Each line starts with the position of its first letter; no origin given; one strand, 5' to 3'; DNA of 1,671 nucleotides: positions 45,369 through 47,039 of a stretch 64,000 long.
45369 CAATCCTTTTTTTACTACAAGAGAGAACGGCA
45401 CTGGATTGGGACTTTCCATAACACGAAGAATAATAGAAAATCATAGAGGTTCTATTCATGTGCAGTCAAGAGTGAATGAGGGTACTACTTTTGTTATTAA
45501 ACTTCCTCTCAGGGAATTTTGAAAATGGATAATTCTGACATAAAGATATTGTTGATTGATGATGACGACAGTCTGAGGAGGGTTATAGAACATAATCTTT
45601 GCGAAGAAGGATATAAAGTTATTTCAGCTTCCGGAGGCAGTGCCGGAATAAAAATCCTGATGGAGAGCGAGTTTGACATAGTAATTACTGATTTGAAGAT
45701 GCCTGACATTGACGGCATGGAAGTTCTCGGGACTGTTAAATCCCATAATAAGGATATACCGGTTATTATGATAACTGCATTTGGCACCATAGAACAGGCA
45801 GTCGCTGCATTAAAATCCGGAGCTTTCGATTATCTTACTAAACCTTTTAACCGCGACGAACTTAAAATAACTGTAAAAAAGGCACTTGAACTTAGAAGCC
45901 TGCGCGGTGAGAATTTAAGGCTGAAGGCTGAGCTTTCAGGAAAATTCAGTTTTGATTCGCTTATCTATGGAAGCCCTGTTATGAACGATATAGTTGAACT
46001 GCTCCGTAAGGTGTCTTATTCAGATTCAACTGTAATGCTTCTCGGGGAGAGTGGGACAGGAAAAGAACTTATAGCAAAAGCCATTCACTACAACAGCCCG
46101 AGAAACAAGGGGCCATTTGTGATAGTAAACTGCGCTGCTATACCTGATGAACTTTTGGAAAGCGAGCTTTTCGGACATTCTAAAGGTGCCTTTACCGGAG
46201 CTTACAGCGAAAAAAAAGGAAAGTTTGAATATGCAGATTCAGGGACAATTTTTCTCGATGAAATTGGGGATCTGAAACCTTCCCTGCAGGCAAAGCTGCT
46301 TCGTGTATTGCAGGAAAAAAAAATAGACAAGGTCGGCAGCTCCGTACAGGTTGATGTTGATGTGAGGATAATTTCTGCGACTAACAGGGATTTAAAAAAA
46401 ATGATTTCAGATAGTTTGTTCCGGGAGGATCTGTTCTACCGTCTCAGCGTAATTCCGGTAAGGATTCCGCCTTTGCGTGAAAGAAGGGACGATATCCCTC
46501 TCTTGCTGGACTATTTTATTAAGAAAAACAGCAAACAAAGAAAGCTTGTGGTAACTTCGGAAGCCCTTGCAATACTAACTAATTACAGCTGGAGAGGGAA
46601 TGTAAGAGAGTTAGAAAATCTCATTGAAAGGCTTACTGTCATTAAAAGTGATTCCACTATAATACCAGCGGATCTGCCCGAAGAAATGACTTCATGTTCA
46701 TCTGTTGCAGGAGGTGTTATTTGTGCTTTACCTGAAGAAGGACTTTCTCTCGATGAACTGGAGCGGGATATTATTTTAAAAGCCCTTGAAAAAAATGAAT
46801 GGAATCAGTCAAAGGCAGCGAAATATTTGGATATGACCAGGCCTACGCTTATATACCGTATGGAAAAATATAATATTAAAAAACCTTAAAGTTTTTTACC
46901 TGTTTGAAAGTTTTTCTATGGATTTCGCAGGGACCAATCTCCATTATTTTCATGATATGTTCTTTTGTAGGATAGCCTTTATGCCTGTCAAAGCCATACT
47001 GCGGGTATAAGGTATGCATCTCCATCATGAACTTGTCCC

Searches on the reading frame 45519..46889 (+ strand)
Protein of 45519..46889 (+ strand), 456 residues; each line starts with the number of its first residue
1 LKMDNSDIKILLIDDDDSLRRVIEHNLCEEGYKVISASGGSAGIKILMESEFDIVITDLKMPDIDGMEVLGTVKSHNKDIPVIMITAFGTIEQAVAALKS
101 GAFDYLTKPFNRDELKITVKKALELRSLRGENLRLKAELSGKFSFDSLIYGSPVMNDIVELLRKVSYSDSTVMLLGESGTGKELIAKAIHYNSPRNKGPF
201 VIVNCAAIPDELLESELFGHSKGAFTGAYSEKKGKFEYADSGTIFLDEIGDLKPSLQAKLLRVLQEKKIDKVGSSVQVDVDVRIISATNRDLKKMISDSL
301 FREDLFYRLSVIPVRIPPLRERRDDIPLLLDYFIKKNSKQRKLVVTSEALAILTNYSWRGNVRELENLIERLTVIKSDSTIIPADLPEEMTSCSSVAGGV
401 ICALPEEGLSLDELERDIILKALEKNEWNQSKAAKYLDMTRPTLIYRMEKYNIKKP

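Call 9: search_protein_families(library=pfam, proteins=[window:45519-46889:+])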
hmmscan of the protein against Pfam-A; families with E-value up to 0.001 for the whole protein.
window:45519-46889:+ (456 aa): 9 families
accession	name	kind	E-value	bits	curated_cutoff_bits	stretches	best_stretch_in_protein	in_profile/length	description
PF00158.32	Sigma54_activat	-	1e-70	237.2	20.2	1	149-314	2-167/168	Sigma-54 interaction domain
PF00072.30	Response_reg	-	1.1e-30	106.5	30.2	1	10-119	1-110/111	Response regulator receiver domain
PF25601.1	AAA_lid_14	-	3.5e-23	81.7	27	1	320-392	1-76/87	AAA+ ATPase lid domain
PF14532.12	Sigma54_activ_2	-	7.7e-23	81.7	25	1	152-319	4-138/138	Sigma-54 interaction domain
PF02954.25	HTH_8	-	8e-16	57.9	22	1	411-451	2-42/42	Bacterial regulatory protein, Fis family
PF07728.20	AAA_5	-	2.5e-07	31.2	22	1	172-291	2-124/139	AAA domain (dynein-related subfamily)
PF00004.35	AAA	-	5.7e-07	30.5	21.2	1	172-308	1-125/131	ATPase family associated with various cellular activities (AAA)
PF07724.20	AAA_2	-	3.8e-05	24.2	27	1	170-297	4-132/166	AAA domain (Cdc48 subfamily)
PF01078.27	Mg_chelatase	-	0.0001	22.2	20.3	0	227-289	93-157/207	Magnesium chelatase, subunit ChlI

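Call 29: search_protein_families(library=ncbifam, proteins=[window:45519-46889:+], max_evalue=0.00001)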
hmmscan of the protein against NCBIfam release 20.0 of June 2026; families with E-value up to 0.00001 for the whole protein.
window:45519-46889:+ (456 aa): 112 families (the best 25 are shown)
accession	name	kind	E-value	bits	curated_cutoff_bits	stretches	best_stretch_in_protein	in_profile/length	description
NF008469.0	PRK11361.1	equivalog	1.7e-151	505.1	714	1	9-454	6-457/461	acetoacetate metabolism transcriptional regulator AtoC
TIGR01818.1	ntrC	equivalog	4.4e-130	434.6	558.6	1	10-393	1-384/463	nitrogen regulation protein NR(I)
TIGR02915.1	PEP_resp_reg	equivalog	4.1e-122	408.2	502.6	1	10-454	1-445/445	PEP-CTERM-box response regulator transcription factor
TIGR01817.1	nifA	equivalog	1.4e-117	393.7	528.85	1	139-454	189-530/534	nif-specific transcriptional activator NifA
NF011695.0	PRK15115.1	equivalog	5.8e-116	387.9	763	1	5-438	4-423/445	two-component system response regulator GlrR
NF007689.0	PRK10365.1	equivalog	2.6e-115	385.7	760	1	3-448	1-439/441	sigma-54-dependent response regulator transcription factor ZraR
NF051870.1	NAssimRespRegNtrX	equivalog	2e-112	376.4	600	1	9-447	3-446/452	nitrogen assimilation response regulator NtrX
NF041552.1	TF_PrdR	equivalog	9.6e-111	370.9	795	1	140-452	261-577/577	sigma-54 dependent transcriptional regulator PrdR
NF008176.1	PRK10923.1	equivalog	1.1e-107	360.5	620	1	9-394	5-389/469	nitrogen regulation protein NR(I)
NF041946.1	LuxO_transreg_Vib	equivalog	1.6e-107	360.1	800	1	21-397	10-387/463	quorum-sensing sigma-54 dependent transcriptional regulator LuxO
NF003451.0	PRK05022.1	equivalog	4.1e-99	332.6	476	1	120-451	160-508/512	nitric oxide reductase transcriptional regulator NorR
NF049963.1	RespRegFlgRCampy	domain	3.2e-98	329.4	750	1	9-453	2-429/429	fla regulon two-component system response regulator FlgR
NF038308.1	RNA_repair_RtcR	equivalog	2.9e-96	323.4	650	1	92-454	124-519/530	RNA repair transcriptional activator RtcR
NF050807.1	TransRegFlbDCaul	equivalog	6.4e-93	312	750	1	29-452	22-439/454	sigma-54-dependent transcriptional regulator FlbD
NF011958.0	PRK15429.1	equivalog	6.2e-89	299.4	830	1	128-455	360-688/692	formate hydrogenlyase transcriptional activator FlhA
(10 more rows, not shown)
